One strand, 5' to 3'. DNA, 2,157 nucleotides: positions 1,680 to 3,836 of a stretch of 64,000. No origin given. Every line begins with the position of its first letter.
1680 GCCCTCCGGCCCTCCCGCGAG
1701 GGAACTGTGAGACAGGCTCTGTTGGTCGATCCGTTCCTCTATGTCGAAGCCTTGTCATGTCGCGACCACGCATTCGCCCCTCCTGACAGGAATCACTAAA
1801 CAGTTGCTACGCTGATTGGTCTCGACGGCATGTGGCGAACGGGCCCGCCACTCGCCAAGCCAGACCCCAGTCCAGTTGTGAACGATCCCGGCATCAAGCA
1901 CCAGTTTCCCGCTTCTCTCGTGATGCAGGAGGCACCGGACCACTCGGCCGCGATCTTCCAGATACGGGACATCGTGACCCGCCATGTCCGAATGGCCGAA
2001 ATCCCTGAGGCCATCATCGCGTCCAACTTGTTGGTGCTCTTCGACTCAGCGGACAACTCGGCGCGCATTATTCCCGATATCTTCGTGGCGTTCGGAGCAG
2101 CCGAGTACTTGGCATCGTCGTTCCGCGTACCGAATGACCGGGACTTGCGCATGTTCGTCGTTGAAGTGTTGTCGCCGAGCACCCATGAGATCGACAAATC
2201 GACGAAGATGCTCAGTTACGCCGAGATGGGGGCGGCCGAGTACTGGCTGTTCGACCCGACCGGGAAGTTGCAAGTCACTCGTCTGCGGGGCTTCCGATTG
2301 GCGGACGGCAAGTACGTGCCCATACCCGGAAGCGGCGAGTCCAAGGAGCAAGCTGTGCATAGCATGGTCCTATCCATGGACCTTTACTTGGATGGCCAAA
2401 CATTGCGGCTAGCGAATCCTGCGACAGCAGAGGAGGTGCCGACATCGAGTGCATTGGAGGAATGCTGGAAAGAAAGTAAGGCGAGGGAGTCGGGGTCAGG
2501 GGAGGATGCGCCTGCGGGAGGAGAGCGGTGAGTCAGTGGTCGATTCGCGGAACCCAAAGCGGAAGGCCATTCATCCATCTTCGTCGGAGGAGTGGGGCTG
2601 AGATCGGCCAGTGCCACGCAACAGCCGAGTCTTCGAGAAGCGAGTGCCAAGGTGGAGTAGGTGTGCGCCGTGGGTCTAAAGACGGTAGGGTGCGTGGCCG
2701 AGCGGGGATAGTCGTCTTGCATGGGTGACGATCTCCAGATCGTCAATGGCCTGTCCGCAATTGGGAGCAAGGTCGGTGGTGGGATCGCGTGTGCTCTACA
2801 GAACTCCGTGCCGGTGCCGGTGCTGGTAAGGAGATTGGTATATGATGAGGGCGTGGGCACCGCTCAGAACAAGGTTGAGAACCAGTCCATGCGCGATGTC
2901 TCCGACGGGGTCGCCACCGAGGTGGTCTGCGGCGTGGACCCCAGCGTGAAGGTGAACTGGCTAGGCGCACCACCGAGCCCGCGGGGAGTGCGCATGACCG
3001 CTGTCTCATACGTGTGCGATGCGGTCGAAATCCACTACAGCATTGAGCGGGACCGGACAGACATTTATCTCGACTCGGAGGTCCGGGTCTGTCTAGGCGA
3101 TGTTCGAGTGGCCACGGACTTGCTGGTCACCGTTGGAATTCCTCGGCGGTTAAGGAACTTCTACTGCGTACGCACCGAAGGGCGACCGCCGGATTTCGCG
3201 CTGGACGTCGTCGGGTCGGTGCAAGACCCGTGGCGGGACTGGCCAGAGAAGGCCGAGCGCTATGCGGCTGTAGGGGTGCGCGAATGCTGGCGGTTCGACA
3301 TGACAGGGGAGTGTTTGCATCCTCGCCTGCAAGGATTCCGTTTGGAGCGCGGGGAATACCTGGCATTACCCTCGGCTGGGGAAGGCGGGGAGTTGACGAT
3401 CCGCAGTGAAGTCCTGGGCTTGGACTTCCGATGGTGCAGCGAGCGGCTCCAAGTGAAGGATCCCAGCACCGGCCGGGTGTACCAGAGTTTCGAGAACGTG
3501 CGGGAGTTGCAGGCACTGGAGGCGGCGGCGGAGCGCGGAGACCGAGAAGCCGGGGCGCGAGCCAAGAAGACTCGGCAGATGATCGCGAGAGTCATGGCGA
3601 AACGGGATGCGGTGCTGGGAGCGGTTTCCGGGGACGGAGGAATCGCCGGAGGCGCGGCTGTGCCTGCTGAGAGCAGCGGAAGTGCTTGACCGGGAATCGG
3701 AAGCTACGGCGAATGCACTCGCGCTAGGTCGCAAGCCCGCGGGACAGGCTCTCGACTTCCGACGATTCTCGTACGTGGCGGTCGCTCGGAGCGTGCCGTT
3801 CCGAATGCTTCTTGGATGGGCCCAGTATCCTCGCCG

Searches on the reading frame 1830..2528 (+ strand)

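Call 24: search_protein_families(library=pfam, proteins=[window:1830-2528:+], max_evalue=0.001)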
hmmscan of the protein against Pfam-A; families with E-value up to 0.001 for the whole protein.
window:1830-2528:+ (233 aa): 1 family
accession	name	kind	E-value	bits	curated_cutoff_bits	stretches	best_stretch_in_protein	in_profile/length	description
PF05685.18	Uma2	-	2.2e-15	57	27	1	35-171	29-155/172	Putative restriction endonuclease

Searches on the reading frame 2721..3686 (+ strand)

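Call 24: search_protein_families(library=pfam, proteins=[window:2721-3686:+], max_evalue=0.001)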
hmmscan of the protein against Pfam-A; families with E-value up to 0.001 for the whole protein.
window:2721-3686:+ (322 aa): 1 family
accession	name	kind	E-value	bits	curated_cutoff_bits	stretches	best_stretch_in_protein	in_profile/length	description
PF05685.18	Uma2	-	1.5e-07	31.5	27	1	89-233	30-166/172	Putative restriction endonuclease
